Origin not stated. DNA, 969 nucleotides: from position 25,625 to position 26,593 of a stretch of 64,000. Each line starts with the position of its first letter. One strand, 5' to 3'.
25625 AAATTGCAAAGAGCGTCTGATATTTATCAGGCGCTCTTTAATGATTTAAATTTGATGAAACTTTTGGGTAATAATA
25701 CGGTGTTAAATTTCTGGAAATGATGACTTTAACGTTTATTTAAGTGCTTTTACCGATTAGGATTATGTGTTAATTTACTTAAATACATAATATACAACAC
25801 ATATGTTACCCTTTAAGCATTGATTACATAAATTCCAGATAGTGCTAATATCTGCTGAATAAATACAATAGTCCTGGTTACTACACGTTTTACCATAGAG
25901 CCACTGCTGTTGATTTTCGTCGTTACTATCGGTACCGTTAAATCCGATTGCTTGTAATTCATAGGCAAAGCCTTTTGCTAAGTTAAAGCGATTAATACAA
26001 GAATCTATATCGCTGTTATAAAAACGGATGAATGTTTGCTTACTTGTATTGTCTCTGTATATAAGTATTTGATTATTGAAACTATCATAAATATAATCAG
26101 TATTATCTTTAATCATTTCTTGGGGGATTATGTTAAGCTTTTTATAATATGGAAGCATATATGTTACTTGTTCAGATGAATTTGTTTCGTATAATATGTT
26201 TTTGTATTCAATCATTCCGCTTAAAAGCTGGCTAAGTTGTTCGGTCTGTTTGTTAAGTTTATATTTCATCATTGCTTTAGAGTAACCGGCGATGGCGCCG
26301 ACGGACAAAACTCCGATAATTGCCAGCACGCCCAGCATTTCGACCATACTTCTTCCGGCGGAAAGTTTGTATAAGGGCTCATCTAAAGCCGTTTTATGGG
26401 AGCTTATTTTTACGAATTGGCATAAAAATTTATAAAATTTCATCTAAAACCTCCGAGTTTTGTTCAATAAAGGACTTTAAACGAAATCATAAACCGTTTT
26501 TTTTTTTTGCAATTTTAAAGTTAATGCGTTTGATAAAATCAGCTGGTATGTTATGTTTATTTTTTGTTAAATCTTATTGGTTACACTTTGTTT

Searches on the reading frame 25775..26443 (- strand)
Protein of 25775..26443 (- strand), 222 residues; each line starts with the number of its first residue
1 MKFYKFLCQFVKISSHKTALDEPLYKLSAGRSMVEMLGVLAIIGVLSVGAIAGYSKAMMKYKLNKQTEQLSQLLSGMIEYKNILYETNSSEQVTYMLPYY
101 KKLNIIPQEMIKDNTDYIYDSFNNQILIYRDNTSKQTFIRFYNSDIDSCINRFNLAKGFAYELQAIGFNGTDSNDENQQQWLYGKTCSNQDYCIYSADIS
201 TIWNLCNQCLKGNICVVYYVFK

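Call 9: search_protein_families(library=pfam, proteins=[window:25775-26443:-], max_evalue=0.1)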
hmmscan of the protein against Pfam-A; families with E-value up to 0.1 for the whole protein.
window:25775-26443:- (222 aa): 1 family
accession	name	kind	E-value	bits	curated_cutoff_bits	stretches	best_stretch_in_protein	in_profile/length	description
PF07963.17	N_methyl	-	0.046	13.7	21.2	1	32-51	8-27/27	Prokaryotic N-terminal methylation motif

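Call 21: find_encoding_contigs(protein=window:25775-26443:-, flank=2500, max_places=10)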
Protein window:25775-26443:- (222 aa): 9 contigs read that carry it; 4 places shown.
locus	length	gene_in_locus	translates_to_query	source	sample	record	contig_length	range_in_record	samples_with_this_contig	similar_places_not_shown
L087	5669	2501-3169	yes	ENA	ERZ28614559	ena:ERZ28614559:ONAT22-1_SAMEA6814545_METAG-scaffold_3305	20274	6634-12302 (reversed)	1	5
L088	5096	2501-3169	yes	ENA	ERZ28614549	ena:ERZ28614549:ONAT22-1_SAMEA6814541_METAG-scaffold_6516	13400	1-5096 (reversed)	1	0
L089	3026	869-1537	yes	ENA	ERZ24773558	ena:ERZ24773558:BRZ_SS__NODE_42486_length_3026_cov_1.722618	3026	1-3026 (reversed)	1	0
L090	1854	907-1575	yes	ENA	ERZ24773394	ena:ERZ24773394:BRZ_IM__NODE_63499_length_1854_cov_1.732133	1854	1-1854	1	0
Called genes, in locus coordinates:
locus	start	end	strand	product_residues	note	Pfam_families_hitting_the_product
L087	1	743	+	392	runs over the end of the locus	PF00871:Acetate_kinase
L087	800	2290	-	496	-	PF00959:Phage_lysozyme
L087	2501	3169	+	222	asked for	-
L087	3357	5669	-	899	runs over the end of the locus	PF01326:PPDK_N, PF00391:PEP-utilizers, PF02896:PEP-utilizers_C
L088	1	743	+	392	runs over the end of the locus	PF00871:Acetate_kinase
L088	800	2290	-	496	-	PF00959:Phage_lysozyme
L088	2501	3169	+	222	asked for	-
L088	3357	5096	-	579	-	?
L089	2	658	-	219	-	?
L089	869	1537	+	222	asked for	-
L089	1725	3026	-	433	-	?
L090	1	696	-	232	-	?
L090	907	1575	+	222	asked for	-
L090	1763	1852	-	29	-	?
